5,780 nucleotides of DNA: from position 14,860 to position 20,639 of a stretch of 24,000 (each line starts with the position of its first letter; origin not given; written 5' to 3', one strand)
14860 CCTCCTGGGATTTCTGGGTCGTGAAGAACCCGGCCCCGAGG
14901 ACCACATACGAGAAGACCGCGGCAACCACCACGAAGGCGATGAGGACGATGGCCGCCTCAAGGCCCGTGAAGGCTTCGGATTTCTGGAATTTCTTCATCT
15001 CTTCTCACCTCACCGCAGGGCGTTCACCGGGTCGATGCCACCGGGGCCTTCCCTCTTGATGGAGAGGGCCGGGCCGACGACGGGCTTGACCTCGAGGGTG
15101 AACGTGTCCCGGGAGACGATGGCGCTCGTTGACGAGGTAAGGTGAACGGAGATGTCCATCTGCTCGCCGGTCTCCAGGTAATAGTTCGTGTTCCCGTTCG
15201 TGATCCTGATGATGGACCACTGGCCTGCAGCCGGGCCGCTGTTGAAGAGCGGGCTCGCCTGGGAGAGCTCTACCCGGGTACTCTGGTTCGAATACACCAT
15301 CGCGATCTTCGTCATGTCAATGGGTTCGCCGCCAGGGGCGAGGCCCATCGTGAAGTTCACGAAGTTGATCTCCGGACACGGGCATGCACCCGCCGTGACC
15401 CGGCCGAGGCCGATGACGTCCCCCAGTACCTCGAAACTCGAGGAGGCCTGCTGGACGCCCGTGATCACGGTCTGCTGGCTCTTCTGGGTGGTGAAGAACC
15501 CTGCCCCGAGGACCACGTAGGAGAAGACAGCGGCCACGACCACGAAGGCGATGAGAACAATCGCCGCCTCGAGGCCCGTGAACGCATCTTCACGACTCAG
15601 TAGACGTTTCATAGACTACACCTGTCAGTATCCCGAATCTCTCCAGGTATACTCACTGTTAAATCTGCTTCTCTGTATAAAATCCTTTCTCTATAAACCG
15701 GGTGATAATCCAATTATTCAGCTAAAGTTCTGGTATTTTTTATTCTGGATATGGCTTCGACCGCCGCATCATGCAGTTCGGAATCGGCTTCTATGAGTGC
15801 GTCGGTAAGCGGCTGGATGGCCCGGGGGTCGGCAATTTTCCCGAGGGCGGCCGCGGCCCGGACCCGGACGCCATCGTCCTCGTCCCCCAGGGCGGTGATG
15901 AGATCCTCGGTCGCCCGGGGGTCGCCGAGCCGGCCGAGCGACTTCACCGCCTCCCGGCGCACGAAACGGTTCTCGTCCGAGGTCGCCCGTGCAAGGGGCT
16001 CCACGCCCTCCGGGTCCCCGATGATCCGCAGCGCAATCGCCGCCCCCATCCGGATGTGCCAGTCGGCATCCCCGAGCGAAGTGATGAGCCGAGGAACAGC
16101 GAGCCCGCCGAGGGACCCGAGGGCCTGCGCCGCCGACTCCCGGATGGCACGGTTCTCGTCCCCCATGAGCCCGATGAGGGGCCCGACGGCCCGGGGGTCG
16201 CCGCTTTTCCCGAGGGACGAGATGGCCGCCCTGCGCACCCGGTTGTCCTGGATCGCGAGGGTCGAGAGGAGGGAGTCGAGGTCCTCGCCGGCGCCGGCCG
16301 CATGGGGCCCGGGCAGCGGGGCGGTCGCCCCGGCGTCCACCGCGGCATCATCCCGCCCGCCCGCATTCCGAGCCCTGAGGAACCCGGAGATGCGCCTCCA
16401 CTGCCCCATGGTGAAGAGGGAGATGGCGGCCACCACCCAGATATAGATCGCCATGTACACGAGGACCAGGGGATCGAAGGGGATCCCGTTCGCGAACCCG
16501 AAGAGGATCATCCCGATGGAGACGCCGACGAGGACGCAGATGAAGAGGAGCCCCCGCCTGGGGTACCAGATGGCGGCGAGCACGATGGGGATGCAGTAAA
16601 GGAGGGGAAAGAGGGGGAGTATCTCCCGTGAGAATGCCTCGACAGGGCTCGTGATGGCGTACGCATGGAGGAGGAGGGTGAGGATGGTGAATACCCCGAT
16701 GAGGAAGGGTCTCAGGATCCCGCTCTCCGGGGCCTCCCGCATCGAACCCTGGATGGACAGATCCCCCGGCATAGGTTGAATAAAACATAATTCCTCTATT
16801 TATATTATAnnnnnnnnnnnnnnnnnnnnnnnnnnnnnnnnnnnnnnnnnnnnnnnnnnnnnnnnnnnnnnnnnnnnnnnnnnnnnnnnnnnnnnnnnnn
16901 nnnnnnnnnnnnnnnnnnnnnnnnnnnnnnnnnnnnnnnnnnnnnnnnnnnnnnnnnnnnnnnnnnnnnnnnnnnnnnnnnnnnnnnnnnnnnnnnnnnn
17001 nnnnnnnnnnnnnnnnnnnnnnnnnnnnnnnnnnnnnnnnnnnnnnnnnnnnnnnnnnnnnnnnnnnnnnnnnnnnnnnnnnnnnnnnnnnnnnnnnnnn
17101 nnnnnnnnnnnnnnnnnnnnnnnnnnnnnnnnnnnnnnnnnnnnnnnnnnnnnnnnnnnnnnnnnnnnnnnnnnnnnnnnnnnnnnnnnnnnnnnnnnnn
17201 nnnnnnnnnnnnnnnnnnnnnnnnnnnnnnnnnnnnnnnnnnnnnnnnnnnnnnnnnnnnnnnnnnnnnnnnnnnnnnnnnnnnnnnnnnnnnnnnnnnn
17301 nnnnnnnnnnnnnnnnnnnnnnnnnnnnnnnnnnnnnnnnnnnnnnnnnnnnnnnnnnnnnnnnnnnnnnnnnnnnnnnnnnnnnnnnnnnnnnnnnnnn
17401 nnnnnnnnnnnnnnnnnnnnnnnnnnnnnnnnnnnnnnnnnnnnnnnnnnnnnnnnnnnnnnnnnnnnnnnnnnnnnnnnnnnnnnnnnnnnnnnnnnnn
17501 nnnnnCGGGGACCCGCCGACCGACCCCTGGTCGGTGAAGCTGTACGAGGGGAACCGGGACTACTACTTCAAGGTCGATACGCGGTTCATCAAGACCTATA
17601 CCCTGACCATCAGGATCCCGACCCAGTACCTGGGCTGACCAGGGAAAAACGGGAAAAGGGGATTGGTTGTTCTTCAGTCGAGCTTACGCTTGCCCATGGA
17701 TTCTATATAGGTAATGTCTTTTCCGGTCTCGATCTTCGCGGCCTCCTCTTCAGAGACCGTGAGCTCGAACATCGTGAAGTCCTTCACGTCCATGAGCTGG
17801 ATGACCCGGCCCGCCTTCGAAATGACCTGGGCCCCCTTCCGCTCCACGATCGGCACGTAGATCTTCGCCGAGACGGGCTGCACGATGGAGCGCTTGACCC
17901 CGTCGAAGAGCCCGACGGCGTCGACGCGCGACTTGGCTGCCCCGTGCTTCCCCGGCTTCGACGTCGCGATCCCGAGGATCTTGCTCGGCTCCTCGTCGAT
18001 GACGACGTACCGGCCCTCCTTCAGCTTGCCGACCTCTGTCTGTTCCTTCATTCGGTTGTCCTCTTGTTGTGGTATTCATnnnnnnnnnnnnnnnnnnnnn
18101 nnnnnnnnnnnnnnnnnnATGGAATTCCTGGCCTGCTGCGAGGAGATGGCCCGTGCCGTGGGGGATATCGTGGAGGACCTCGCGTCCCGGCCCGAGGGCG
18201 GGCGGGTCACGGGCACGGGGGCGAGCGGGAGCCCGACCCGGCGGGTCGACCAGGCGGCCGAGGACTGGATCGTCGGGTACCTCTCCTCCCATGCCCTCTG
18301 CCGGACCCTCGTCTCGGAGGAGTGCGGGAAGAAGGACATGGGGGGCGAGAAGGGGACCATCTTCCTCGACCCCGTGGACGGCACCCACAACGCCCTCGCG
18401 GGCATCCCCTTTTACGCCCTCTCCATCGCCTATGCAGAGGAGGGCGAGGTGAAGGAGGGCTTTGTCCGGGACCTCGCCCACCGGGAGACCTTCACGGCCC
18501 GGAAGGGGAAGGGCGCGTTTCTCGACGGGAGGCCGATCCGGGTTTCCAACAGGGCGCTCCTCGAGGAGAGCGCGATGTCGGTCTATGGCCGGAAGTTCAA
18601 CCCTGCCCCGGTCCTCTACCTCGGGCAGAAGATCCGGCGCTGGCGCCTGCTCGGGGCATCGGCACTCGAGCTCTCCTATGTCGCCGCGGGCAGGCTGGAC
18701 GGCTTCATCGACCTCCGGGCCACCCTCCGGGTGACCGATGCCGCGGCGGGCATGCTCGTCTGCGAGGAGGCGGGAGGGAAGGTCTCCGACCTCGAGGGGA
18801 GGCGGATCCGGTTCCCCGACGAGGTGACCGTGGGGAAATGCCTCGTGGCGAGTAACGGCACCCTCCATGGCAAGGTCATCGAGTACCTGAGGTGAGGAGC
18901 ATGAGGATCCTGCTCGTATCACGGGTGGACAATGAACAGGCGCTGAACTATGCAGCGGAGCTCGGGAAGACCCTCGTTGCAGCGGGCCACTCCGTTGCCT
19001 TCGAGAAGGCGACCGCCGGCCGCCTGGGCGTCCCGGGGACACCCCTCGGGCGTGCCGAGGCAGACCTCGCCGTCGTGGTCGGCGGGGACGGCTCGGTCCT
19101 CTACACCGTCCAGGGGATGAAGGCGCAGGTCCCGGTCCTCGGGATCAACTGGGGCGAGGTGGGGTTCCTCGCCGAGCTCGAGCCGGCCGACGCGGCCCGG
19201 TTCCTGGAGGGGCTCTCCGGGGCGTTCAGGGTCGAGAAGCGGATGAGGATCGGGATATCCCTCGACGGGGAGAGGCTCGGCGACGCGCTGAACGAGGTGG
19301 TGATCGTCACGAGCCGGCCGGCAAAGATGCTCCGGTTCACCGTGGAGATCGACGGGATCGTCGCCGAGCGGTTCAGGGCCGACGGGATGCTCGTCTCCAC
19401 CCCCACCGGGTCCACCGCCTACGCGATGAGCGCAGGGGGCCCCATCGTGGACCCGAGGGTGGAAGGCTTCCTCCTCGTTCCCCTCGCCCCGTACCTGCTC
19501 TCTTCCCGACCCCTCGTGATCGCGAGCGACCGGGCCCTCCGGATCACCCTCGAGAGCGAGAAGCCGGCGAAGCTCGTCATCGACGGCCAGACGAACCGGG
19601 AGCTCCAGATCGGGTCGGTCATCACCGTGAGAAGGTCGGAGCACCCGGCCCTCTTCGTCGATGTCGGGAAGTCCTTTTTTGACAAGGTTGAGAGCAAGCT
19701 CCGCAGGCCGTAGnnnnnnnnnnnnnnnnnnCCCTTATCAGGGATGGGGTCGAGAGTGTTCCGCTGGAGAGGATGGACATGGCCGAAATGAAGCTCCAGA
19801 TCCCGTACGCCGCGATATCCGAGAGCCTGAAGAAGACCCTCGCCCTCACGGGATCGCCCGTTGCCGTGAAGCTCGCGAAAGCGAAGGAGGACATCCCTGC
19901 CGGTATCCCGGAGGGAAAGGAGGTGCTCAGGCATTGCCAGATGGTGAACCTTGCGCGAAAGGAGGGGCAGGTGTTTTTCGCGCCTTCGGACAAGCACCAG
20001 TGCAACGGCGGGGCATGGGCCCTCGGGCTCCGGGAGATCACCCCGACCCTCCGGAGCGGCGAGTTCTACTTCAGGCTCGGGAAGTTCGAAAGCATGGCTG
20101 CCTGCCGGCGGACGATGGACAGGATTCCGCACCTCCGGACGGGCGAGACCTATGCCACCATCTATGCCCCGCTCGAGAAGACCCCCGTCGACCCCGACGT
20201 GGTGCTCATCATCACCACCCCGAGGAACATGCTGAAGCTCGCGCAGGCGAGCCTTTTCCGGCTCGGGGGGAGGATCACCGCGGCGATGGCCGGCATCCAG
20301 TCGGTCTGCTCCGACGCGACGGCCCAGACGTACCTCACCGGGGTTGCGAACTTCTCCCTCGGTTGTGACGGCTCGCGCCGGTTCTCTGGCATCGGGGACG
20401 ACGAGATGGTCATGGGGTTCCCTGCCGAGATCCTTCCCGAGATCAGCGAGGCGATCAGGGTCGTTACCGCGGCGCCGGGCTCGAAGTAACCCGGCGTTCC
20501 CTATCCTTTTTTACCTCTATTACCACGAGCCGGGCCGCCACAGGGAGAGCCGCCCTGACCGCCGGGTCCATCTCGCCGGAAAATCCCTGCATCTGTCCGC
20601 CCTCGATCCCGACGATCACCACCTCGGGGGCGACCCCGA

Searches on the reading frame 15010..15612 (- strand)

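Call 64: search_protein_families(library=pfam, proteins=[window:15010-15612:-], max_evalue=0.00001)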
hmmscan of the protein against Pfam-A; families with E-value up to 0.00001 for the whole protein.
window:15010-15612:- (200 aa): 1 family
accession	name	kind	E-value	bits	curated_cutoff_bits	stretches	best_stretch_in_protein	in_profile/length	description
PF01917.21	Arch_flagellin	-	5e-33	115.2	29.5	1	10-186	1-161/162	Archaebacterial flagellin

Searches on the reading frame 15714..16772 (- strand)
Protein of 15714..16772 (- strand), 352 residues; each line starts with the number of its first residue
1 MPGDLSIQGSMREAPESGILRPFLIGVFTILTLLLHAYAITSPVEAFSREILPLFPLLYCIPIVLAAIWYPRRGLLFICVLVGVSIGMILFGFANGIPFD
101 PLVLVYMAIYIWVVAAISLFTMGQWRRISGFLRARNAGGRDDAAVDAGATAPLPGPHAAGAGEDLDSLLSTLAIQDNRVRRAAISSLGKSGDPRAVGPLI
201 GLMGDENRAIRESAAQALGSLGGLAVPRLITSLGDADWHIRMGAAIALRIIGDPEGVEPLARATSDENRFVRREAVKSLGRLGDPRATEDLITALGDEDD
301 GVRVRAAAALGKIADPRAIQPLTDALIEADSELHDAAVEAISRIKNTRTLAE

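Call 64: search_protein_families(library=pfam, proteins=[window:15714-16772:-], max_evalue=0.00001)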
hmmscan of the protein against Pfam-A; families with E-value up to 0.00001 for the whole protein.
window:15714-16772:- (352 aa): 4 families
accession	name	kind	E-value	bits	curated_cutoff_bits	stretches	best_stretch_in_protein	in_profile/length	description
PF13646.12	HEAT_2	-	4.5e-37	126.6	27.7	3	261-341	6-87/88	HEAT repeats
PF03130.22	HEAT_PBS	-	3e-28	95.5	20.9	1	271-297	1-27/27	PBS lyase HEAT-like repeat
PF02985.28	HEAT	-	8.5e-20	69.4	23.5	0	198-221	4-27/31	HEAT repeat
PF13513.12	HEAT_EZ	-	2.7e-09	37.8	27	0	178-221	2-55/55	HEAT-like repeat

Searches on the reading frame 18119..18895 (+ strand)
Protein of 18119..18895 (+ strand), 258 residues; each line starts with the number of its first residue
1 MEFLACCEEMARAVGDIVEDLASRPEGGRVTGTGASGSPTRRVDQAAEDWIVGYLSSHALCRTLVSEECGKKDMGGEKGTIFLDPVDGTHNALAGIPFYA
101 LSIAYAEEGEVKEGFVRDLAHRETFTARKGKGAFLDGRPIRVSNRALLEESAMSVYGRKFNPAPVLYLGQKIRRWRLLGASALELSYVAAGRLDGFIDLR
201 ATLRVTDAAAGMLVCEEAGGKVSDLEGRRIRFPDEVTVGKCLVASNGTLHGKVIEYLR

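Call 64: search_protein_families(library=pfam, proteins=[window:18119-18895:+], max_evalue=0.00001)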
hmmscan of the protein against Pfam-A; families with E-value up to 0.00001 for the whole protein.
window:18119-18895:+ (258 aa): 1 family
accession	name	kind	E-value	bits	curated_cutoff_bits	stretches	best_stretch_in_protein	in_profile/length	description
PF00459.30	Inositol_P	-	6.4e-38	131.2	27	1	3-257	5-266/271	Inositol monophosphatase family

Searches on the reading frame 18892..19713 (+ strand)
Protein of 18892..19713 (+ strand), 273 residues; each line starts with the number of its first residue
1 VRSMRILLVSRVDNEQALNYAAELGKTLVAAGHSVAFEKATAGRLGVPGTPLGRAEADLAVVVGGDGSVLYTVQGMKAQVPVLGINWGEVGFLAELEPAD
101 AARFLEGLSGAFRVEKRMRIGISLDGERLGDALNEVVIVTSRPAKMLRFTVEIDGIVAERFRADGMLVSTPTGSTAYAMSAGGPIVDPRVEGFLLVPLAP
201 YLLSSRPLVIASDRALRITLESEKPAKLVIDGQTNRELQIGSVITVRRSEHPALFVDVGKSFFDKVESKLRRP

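Call 5: search_protein_families(library=pfam, proteins=[window:18892-19713:+], max_evalue=1)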
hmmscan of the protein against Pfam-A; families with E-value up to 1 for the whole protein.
window:18892-19713:+ (273 aa): 3 families
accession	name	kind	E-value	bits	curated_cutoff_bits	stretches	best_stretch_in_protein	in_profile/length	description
PF20143.4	NAD_kinase_C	-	2.8e-39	134.1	23.7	1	133-257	1-125/126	ATP-NAD kinase C-terminal domain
PF01513.26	NAD_kinase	-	7.5e-16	59.1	25.5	1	8-108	3-125/130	ATP-NAD kinase N-terminal domain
PF05228.19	CHASE4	-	0.04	14.5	26.2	0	159-208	44-102/140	CHASE4 domain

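Call 6: search_protein_families(library=ncbifam, proteins=[window:18892-19713:+], max_evalue=1)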
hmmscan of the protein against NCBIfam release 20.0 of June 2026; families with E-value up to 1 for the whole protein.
window:18892-19713:+ (273 aa): 19 families
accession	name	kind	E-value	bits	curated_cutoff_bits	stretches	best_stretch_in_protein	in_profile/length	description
NF002984.0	PRK03708.1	equivalog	2.3e-74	250.3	326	1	4-271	1-274/277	NAD(+) kinase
NF010678.0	PRK14076.1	equivalog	6.6e-71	239.9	493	1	4-270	292-567/570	bifunctional NADP phosphatase/NAD kinase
NF002255.0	PRK01185.1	subfamily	8e-62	208.8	304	1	4-270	1-265/271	NAD(+) kinase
NF002306.0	PRK01231.1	equivalog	1.3e-57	195.2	316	1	5-270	10-289/299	NAD(+) kinase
NF002561.0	PRK02155.1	equivalog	5.8e-56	189.9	371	1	5-271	8-286/297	NAD kinase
NF002892.0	PRK03372.1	equivalog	2.2e-52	178.3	299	1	5-270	7-292/312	NAD kinase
NF002893.0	PRK03378.1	equivalog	5.2e-51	173.7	386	1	6-270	8-285/292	NAD(+) kinase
NF002579.0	PRK02231.1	equivalog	2.1e-45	155.4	459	1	6-256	15-279/301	NAD(+) kinase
NF002521.0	PRK01911.1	equivalog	3.3e-44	151.4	309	1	55-270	63-284/292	NAD kinase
NF010677.0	PRK14075.1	equivalog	1.2e-41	143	260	1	29-249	24-228/257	NAD(+) kinase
NF002731.0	PRK02645.1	equivalog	7.1e-40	137.3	312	1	1-270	1-290/305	NAD(+) kinase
NF002732.0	PRK02649.1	equivalog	3e-38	132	348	1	56-269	68-288/305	NAD(+) kinase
NF003391.0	PRK04539.1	equivalog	2.4e-35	122.1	470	1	38-270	51-289/296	inorganic polyphosphate/ATP-NAD kinase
NF010679.0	PRK14077.1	equivalog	4.4e-33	114.8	343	1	20-271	26-284/287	NAD(+) kinase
NF003424.0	PRK04885.1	equivalog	1.1e-23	83.8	220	1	53-267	32-257/265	NAD kinase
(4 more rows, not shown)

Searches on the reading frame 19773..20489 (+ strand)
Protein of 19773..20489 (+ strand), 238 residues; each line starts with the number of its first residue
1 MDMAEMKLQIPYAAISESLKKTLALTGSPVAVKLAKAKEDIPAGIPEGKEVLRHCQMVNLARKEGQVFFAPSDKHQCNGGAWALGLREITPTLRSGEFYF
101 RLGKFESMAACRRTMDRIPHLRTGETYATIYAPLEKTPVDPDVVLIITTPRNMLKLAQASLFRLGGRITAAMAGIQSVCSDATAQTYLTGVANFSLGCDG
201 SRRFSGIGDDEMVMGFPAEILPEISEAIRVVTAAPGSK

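Call 5: search_protein_families(library=pfam, proteins=[window:19773-20489:+], max_evalue=1)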
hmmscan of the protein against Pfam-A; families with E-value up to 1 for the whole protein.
window:19773-20489:+ (238 aa): 1 family
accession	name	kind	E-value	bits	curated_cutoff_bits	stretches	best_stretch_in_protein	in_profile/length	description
PF02596.20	DUF169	-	3.7e-69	233.2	27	1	19-226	2-208/209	Uncharacterised ArCR, COG2043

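Call 6: search_protein_families(library=ncbifam, proteins=[window:19773-20489:+], max_evalue=1)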
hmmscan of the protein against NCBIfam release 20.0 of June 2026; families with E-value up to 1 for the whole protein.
window:19773-20489:+ (238 aa): 0 families
